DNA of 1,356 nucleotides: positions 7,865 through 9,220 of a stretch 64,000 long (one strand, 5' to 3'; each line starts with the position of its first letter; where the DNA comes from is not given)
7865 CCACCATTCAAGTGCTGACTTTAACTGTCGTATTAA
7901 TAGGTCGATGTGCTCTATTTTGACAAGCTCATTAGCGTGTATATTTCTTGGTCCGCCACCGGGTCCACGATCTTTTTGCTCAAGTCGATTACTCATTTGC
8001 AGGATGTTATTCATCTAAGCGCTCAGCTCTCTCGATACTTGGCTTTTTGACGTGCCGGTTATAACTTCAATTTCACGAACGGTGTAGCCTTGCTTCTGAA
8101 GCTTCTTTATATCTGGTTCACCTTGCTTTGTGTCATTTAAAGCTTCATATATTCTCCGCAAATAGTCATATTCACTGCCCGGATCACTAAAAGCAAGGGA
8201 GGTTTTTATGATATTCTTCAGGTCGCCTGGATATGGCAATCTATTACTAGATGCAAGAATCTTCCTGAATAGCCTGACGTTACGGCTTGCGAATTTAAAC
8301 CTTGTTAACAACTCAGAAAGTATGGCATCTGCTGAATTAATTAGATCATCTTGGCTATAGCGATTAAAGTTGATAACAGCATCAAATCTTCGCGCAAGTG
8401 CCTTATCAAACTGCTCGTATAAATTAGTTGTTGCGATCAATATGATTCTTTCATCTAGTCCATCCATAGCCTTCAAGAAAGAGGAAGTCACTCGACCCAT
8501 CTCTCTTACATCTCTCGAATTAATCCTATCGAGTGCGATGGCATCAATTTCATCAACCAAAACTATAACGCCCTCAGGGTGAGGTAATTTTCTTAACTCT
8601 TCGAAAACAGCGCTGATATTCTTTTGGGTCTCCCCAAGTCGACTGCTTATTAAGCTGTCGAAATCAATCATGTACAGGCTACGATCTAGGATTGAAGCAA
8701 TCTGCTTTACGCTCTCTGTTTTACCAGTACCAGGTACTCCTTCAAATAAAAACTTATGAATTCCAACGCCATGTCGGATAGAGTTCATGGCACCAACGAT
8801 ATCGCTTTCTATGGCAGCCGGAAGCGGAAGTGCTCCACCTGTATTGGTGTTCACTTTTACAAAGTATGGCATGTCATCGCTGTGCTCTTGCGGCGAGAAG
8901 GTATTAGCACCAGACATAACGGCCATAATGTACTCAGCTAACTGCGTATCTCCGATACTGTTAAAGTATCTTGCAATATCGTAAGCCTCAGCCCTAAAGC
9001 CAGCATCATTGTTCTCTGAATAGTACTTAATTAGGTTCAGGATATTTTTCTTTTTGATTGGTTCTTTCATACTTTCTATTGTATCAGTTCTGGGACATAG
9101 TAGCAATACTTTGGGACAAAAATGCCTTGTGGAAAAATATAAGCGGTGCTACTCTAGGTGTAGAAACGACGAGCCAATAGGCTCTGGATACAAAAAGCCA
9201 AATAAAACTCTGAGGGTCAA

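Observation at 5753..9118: Abutting AAA+ ATPase(-HTH) / cytoplasmic S8 subtilase pair as cargo of an integrative element: candidate undescribed conflict (anti-phage/abortive infection) module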

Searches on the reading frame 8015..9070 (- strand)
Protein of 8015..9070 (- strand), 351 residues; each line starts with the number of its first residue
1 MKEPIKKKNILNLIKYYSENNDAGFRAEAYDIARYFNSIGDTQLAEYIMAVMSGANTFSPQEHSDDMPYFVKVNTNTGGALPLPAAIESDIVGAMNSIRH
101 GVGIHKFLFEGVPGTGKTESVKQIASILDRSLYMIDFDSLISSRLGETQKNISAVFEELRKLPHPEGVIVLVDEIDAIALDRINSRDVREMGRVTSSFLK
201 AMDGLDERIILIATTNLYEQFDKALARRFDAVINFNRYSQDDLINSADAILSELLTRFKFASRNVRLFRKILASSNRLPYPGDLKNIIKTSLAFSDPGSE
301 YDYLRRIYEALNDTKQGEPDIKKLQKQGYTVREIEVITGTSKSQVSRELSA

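Call 7: search_protein_families(library=padloc, proteins=[window:8015-9070:-], max_evalue=0.01)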
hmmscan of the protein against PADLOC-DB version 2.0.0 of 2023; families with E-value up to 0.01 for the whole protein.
window:8015-9070:- (351 aa): 9 families
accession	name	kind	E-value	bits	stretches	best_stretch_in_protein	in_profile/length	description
PDLC02196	IetA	-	1.6e-40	137.7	1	105-349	123-368/374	-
PDLC02195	IetA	-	1.2e-28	98.6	1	106-278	139-303/395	-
PDLC04232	IetA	-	3e-28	97.2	1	105-264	117-272/330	-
PDLC04231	IetA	-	1.1e-19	69.3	1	104-236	117-245/262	-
PDLC00915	TRIP13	-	9.8e-16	56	1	107-242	66-215/302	TRIP13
PDLC00914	TRIP13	-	1.1e-12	46.1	1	108-268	75-244/302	TRIP13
PDLC03838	DolB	-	4.7e-07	27.4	1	212-262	273-329/375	-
PDLC04605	PDC-M37B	-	0.0013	15.9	1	110-259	310-471/518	-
PDLC04515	PDC-M21A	-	0.0079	13.9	0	312-349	36-73/205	-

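Call 8: search_protein_families(library=pfam, proteins=[window:8015-9070:-], max_evalue=0.01)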
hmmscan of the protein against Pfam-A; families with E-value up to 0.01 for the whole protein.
window:8015-9070:- (351 aa): 5 families
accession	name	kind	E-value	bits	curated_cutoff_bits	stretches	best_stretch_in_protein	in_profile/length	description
PF00004.35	AAA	-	1.2e-26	94.1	21.2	1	108-236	2-130/131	ATPase family associated with various cellular activities (AAA)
PF07728.20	AAA_5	-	8.3e-06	26.3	22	1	107-229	2-139/139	AAA domain (dynein-related subfamily)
PF07726.17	AAA_3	-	7.9e-05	23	27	1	107-220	2-115/131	ATPase family associated with various cellular activities (AAA)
PF07724.20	AAA_2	-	0.0016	19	27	1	105-204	4-101/166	AAA domain (Cdc48 subfamily)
PF13173.12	AAA_14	-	0.0034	17.8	27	0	110-178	8-74/129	AAA domain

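Call 33: find_homologous_proteins(query=window:8015-9070:-, max_evalue=0.00001)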
Query window:8015-9070:- (351 aa): 5708 proteins with E <= 0.00001 among 8000 candidates; the best 120 are listed.
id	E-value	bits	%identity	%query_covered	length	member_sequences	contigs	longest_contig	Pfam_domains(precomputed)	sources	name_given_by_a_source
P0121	4.9e-220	748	98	100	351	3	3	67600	PF00004.36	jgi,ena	jgi:hypothetical protein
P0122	5.6e-220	747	98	100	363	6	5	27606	PF00004.36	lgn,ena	-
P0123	2.0e-214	729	95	100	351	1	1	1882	PF00004.36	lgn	-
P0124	5.0e-196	669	87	100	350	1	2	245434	PF00004.36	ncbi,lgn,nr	ncbi:MAG TPA: ATP-binding protein [Candidatus Saccharimonadales bacterium]|nr:ATP-binding protein [C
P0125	1.2e-185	635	82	100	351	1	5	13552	PF00004.36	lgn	-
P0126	3.3e-185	633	81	100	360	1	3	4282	PF00004.36,PF07728.21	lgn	-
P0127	1.5e-184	631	81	100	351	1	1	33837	PF00004.36,PF07728.21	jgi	jgi:Cdc6-like AAA superfamily ATPase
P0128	3.0e-184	630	81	100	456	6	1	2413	PF00004.36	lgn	-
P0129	7.3e-179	612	80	100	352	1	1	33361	PF00004.36,PF07728.21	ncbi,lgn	-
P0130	3.5e-178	610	79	100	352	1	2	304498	PF00004.36,PF07728.21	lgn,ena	-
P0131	1.2e-177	608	78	99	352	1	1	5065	PF00004.36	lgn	-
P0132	1.7e-176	605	78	100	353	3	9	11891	PF00004.36,PF07728.21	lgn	-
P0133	6.8e-176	603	78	100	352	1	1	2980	PF00004.36,PF07728.21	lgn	-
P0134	1.1e-175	602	78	100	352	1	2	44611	PF00004.36,PF07728.21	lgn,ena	-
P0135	8.1e-175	599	77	100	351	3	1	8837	PF00004.36,PF07728.21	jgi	-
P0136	8.6e-173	592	77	99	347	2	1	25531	PF00004.36,PF07728.21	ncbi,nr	ncbi:MAG TPA: AAA family ATPase [Candidatus Saccharibacteria bacterium]|nr:AAA family ATPase [Candid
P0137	1.1e-171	589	77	100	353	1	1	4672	PF00004.36,PF07728.21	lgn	-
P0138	8.3e-170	583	75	100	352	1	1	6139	PF00004.36,PF07728.21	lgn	-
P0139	1.5e-167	575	74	100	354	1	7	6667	PF00004.36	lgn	-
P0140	1.3e-165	569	72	100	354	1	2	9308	PF00004.36,PF07728.21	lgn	-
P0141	6.3e-153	527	68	99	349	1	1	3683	PF00004.36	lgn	-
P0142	8.9e-153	527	68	99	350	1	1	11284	PF07724.21,PF00004.36,PF07728.21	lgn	-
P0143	1.2e-152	526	67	100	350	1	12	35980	PF07724.21,PF00004.36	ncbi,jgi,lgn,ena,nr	ncbi:MAG: AAA+ family ATPase [Candidatus Nomurabacteria bacterium GW2011_GWA2_42_41]|nr:MAG: AAA+ fa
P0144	3.0e-152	525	67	100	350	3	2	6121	PF00004.36,PF07728.21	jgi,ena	-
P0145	3.3e-152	525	66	100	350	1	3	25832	PF00004.36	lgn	-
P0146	4.6e-152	524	66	100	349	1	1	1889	PF00004.36,PF07728.21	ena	-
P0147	2.4e-151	522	66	100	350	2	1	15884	PF07724.21,PF00004.36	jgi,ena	-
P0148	2.6e-151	522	65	100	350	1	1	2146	PF00004.36,PF07728.21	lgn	-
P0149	2.7e-151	522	65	100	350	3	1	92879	PF00004.36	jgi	jgi:SpoVK/Ycf46/Vps4 family AAA+-type ATPase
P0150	2.8e-151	522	66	99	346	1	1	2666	PF00004.36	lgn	-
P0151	4.7e-151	521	67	99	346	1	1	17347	PF07724.21,PF00004.36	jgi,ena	-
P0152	7.6e-151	520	67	98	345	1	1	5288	PF00004.36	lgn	-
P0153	9.0e-151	520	66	100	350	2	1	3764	PF00004.36,PF07728.21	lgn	-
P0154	1.1e-150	520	66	100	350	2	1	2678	PF00004.36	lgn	-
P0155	1.6e-150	519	66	100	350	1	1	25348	PF00004.36,PF07728.21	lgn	-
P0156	1.7e-150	519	67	99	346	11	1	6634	PF00004.36,PF07728.21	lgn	-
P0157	2.1e-150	519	66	100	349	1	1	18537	PF00004.36,PF07728.21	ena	-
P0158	3.0e-150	518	66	100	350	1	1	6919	PF07724.21,PF00004.36,PF07728.21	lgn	-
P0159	3.5e-150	518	67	100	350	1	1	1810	PF00004.36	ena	-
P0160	5.1e-150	518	66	99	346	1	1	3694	PF00004.36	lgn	-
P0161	7.2e-150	517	66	98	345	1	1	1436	PF00004.36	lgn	-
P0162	9.1e-150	517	65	99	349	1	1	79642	PF07724.21,PF00004.36,PF07728.21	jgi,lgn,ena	-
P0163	9.3e-150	517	66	100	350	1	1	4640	PF07724.21,PF00004.36,PF07728.21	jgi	jgi:hypothetical protein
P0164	1.2e-149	516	66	100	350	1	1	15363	PF00004.36,PF07728.21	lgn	-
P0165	2.6e-149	515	65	100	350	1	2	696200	PF00004.36,PF07728.21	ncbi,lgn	-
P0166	3.4e-149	515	66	98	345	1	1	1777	PF00004.36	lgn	-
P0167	4.5e-149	514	64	100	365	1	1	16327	PF00004.36,PF07728.21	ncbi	-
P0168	5.2e-149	514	66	99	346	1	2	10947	PF07724.21,PF00004.36,PF07728.21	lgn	-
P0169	9.4e-149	513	66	100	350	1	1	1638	PF00004.36,PF07728.21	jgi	jgi:Cdc6-like AAA superfamily ATPase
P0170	1.1e-148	513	66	99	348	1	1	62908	PF07724.21,PF00004.36,PF07728.21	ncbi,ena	-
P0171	1.4e-148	513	65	100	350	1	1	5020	PF00004.36,PF07728.21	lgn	-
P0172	1.8e-148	512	66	100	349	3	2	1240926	PF00004.36,PF07728.21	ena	-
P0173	2.0e-148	512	64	99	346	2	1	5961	PF00004.36,PF07728.21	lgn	-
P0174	2.0e-148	512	64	100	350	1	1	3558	PF00004.36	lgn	-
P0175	2.1e-148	512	66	100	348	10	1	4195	PF00004.36,PF07728.21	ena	-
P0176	3.1e-148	512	65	100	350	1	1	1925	PF00004.36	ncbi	-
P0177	4.7e-148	511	66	99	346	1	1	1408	PF00004.36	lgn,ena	-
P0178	5.2e-148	511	65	99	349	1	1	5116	PF07724.21,PF00004.36,PF07728.21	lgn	-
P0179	6.2e-148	511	65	100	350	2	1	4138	PF00004.36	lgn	-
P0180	6.8e-148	511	65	100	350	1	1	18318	PF00004.36,PF07728.21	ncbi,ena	-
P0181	8.5e-148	510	65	100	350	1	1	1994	PF00004.36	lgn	-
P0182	8.8e-148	510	65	100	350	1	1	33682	PF00004.36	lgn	-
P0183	9.0e-148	510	65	100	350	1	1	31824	PF00004.36,PF07728.21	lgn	-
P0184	9.1e-148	510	65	100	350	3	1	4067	PF00004.36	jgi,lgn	-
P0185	9.6e-148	510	65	100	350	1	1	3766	PF00004.36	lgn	-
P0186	1.1e-147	510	65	99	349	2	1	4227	PF07724.21,PF00004.36,PF07728.21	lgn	-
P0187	1.3e-147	510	65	99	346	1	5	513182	PF00004.36,PF07728.21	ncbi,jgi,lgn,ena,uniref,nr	ncbi:MAG: AAA family ATPase [Candidatus Magasanikbacteria bacterium CG10_big_fil_rev_8_21_14_0_10_36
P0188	1.5e-147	509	64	100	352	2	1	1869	PF00004.36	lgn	-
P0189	1.6e-147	509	63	100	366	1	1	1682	PF00004.36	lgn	-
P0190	1.7e-147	509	65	100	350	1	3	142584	PF07724.21,PF00004.36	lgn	-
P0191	3.2e-147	508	65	99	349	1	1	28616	PF07724.21,PF00004.36,PF07728.21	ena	-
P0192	3.2e-147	508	64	100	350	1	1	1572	PF07724.21,PF00004.36,PF07728.21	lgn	-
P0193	3.4e-147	508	66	99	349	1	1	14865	PF07724.21,PF00004.36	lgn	-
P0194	3.8e-147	508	66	98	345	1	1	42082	PF00004.36,PF07728.21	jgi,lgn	jgi:DNA polymerase III delta prime subunit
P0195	4.6e-147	508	64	99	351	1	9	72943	PF00004.36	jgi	jgi:SpoVK/Ycf46/Vps4 family AAA+-type ATPase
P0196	5.3e-147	508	65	99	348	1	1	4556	PF07724.21,PF00004.36,PF07728.21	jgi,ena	-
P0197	5.4e-147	508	65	99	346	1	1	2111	PF00004.36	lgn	-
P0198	5.5e-147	508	65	99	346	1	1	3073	PF00004.36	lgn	-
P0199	5.8e-147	508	64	100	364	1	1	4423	PF07724.21,PF00004.36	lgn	-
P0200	6.0e-147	507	65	100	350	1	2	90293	PF07724.21,PF00004.36,PF07728.21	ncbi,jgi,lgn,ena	jgi:hypothetical protein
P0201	7.8e-147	507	65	99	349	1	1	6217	PF07724.21,PF00004.36,PF07728.21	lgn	-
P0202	8.3e-147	507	66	100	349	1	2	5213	PF07724.21,PF00004.36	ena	-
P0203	8.8e-147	507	64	99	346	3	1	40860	PF00004.36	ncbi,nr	ncbi:MAG: ATP-binding protein [Candidatus Azambacteria bacterium]|nr:ATP-binding protein [Candidatus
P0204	9.5e-147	507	63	100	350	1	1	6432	PF00004.36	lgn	-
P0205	9.6e-147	507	65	99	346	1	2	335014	PF00004.36,PF07728.21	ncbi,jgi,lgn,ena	ncbi:MAG: ATP-binding protein [Candidatus Shapirobacteria bacterium]|jgi:Cdc6-like AAA superfamily A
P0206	9.9e-147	507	64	99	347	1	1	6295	PF00004.36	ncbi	-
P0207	1.0e-146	507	65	100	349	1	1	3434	PF00004.36,PF07728.21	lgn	-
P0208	1.0e-146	507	64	100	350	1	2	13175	PF07724.21,PF00004.36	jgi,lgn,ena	-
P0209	1.1e-146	507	65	99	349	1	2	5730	PF07724.21,PF00004.36,PF07728.21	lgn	-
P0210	1.1e-146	507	65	100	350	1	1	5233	PF07724.21,PF00004.36,PF07728.21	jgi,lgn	jgi:SpoVK/Ycf46/Vps4 family AAA+-type ATPase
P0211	1.1e-146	507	64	100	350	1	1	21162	PF00004.36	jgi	jgi:SpoVK/Ycf46/Vps4 family AAA+-type ATPase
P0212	1.5e-146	506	63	100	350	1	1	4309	PF07724.21,PF00004.36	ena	-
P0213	1.6e-146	506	63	100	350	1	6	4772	PF07724.21,PF00004.36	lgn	-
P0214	1.6e-146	506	64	99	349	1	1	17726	PF00004.36,PF07728.21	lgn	-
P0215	2.0e-146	506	64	99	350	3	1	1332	PF07724.21,PF00004.36,PF07728.21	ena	-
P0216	2.6e-146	505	65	99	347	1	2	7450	PF07724.21,PF00004.36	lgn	-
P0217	2.8e-146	505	63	100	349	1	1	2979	PF00004.36,PF07728.21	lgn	-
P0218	2.8e-146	505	64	100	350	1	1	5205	PF00004.36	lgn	-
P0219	3.2e-146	505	64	100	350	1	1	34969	PF00004.36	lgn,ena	-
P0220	3.2e-146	505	64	100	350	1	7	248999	PF00004.36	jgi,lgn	jgi:SpoVK/Ycf46/Vps4 family AAA+-type ATPase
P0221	3.4e-146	505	64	100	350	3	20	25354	PF07724.21,PF00004.36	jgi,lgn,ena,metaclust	jgi:SpoVK/Ycf46/Vps4 family AAA+-type ATPase|metaclust:\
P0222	3.8e-146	505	64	99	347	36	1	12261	PF00004.36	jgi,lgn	jgi:Cdc6-like AAA superfamily ATPase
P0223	3.9e-146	505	65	99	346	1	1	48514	PF00004.36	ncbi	-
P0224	4.2e-146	505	64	99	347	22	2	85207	PF00004.36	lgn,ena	-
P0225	4.5e-146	505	65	100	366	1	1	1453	PF07724.21,PF00004.36,PF07728.21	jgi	-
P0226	4.9e-146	504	64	100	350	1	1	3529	PF00004.36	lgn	-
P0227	5.0e-146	504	64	100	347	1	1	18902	PF07724.21,PF00004.36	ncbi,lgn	-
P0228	7.8e-146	504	64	100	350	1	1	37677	PF07724.21,PF00004.36,PF07728.21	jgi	jgi:hypothetical protein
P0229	1.2e-145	503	65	99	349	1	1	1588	PF07724.21,PF00004.36,PF07728.21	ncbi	-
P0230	1.3e-145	503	65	98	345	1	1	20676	PF07724.21,PF00004.36,PF07728.21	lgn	-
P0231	1.4e-145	503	64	100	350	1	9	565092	PF00004.36,PF07728.21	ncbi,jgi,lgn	jgi:Cdc6-like AAA superfamily ATPase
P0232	1.9e-145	503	64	100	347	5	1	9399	PF00004.36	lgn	-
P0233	2.3e-145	502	63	100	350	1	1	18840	PF07724.21,PF00004.36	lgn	-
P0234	2.3e-145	502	64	100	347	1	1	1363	PF00004.36,PF07728.21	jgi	jgi:Cdc6-like AAA superfamily ATPase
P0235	2.7e-145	502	63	100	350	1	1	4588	PF07724.21,PF00004.36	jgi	jgi:hypothetical protein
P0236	2.8e-145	502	63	100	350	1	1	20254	PF07724.21,PF00004.36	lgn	-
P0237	2.9e-145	502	64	100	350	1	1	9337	PF00004.36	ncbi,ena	-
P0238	3.0e-145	502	66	99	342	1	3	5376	PF00004.36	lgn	-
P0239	3.7e-145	502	64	99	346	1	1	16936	PF07724.21,PF00004.36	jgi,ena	-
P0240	3.9e-145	501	63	99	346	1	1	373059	PF00004.36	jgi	-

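Call 37: search_solved_structures(query=A3, max_evalue=0.001)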
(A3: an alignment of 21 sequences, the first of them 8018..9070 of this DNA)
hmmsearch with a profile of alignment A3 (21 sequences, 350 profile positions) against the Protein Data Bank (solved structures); distinct sequences matched with E-value up to 0.001: 282 (the best 60 are shown).
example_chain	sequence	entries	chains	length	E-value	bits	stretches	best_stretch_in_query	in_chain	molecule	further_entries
7wd3_A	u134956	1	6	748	2.6e-27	99.3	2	107-234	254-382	ATPase family gene 2 protein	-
7nku_A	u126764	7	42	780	3e-27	99.1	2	107-234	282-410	ATPase family gene 2 protein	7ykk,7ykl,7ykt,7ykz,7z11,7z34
7wbb_A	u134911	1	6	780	7.3e-26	94.5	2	107-234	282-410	AFG2 isoform 1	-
5vc7_A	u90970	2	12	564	1e-25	94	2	105-235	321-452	VCP-like ATPase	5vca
5g4g_A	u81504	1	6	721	2.4e-25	92.8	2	105-235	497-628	VCP-LIKE ATPASE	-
5g4f_A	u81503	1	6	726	2.5e-25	92.8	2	105-235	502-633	VCP-LIKE ATPASE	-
6oaa_B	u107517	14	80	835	2.6e-25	92.7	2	107-233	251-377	Cell division control protein 48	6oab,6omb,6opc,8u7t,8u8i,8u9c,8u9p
8dar_A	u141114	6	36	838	2.7e-25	92.6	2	107-233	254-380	Cell division control protein 48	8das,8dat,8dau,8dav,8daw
6chs_H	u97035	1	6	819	8.6e-25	91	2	107-233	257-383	Putative cell division control protein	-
6oa9_A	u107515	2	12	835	1.3e-24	90.4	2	107-233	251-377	Cell division control protein 48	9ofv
7wub_C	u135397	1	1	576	2.8e-22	82.7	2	107-233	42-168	Transitional endoplasmic reticulum ATPase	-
7wub_D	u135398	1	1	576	2.8e-22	82.7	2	107-233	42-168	Transitional endoplasmic reticulum ATPase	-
9ox9_A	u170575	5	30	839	2.9e-22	82.6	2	107-234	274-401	vesicle-fusing ATPase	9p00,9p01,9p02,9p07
6mck_A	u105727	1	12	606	3.3e-22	82.4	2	107-233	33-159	Transitional endoplasmic reticulum ATPase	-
7rlj_A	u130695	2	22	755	6.6e-22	81.5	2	107-233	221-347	Transitional endoplasmic reticulum ATPase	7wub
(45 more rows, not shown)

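Call 50: predict_structure(alignment_id=A3)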
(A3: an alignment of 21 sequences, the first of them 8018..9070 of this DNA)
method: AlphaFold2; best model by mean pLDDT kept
length: 351 residues; sequences in the alignment: 21
mean_pLDDT: 79.6   pTM: 0.72
mean pLDDT of the five models: 79.6, 77.9, 76.5, 75.8, 74.3
residues with pLDDT >= 90: 84; 70-90: 192; 50-70: 57; < 50: 18
segments of 3 or more residues with pLDDT < 50: 1-3, 53-65
pLDDT, mean of each block of 10 residues (from residue 1): 62 78 70 72 60 43 55 70 89 91 89 86 90 79 73 85 86 72 59 78 87 86 83 93 93 85 90 89 87 85 91 67 89 88 85 73
secondary structure, 60 per line:
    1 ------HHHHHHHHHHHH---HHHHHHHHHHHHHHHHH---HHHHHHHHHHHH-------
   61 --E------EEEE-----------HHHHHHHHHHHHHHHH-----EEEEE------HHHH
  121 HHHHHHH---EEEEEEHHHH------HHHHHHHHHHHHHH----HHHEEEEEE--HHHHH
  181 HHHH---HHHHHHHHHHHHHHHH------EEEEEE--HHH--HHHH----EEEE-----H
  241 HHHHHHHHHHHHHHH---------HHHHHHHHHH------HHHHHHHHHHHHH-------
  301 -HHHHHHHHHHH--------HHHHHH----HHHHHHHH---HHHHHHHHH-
elements in order: H7-18 H22-38 H42-53 E70-73 H85-100 E106-110 H117-127 E131-136 H137-140 H147-160 E168-173 H176-184 H188-203 E210-215 H223-226 E231-234 H240-255 H265-274 H281-293 H302-312 H321-326 H331-338 H342-350

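Call 54: fold_search(model_id=the predicted structure, library=pdb)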
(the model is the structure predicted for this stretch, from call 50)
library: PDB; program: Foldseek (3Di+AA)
matches with E <= 10: 1820; with E <= 0.001: 1285
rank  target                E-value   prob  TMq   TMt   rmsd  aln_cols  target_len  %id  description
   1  9e8n_F                7.7e-10  1.00  0.55  0.52   6.8       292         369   20  Nub1/Fat10-processing human 26S proteasome bound to Txnl1 with Rpt3 at top of spiral staircase (locally refined on the (released 2024-12-04)
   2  9u7r_E                8.1e-10  1.00  0.53  0.53   6.3       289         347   23  Substrate-free human 26S proteasome purified by midnolin, 20S proteasome, RPTs and RPN11 part (released 2026-04-01)
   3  9e8o_E                1.1e-09  1.00  0.54  0.52   3.8       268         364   23  Nub1/Fat10-processing human 26S proteasome bound to Txnl1 with Rpt2 at top of spiral staircase and partially unfolded  (released 2024-12-04)
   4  8usc_F                1.3e-09  1.00  0.56  0.54   6.6       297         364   20  Nub1/Fat10-processing human 26S proteasome (released 2024-11-06)
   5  6epc_I                1.5e-09  1.00  0.52  0.48   6.6       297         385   21  Ground state 26S proteasome (GS2) (released 2018-02-07)
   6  6fvt_M                2.5e-09  1.00  0.55  0.47   6.7       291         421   23  26S proteasome, s1 state (released 2018-08-22)
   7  6mat_E                2.8e-09  1.00  0.49  0.31   9.9       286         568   19  Cryo-EM structure of the essential ribosome assembly AAA-ATPase Rix7 (released 2019-02-06)
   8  4d82_B                2.9e-09  1.00  0.55  0.69   4.6       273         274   22  Metallosphera sedula Vps4 crystal structure (released 2015-11-25)
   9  9u7r_D                3.1e-09  1.00  0.54  0.52   7.8       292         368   21  Substrate-free human 26S proteasome purified by midnolin, 20S proteasome, RPTs and RPN11 part (released 2026-04-01)
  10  8amz_M                3.2e-09  1.00  0.56  0.53   6.6       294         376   21  Spinach 19S proteasome (released 2022-08-24)
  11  7t0v_C                3.4e-09  1.00  0.44  0.28  10.1       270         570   23  CryoEM structure of the crosslinked Rix7 AAA-ATPase (released 2022-03-02)
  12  9bv2_E                3.6e-09  1.00  0.54  0.56   4.8       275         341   22  M2B Midnolin-Proteasome (translocating) (released 2025-06-11)
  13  5l4g_I                3.6e-09  1.00  0.57  0.53   6.0       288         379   22  The human 26S proteasome at 3.9 A (released 2016-09-07)
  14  6ef3_M                3.9e-09  1.00  0.54  0.51   7.2       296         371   23  Yeast 26S proteasome bound to ubiquitinated substrate (4D motor state) (released 2018-10-17)
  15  5mp9_I                3.9e-09  1.00  0.52  0.48   7.3       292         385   24  26S proteasome in presence of ATP (s1) (released 2017-03-08)
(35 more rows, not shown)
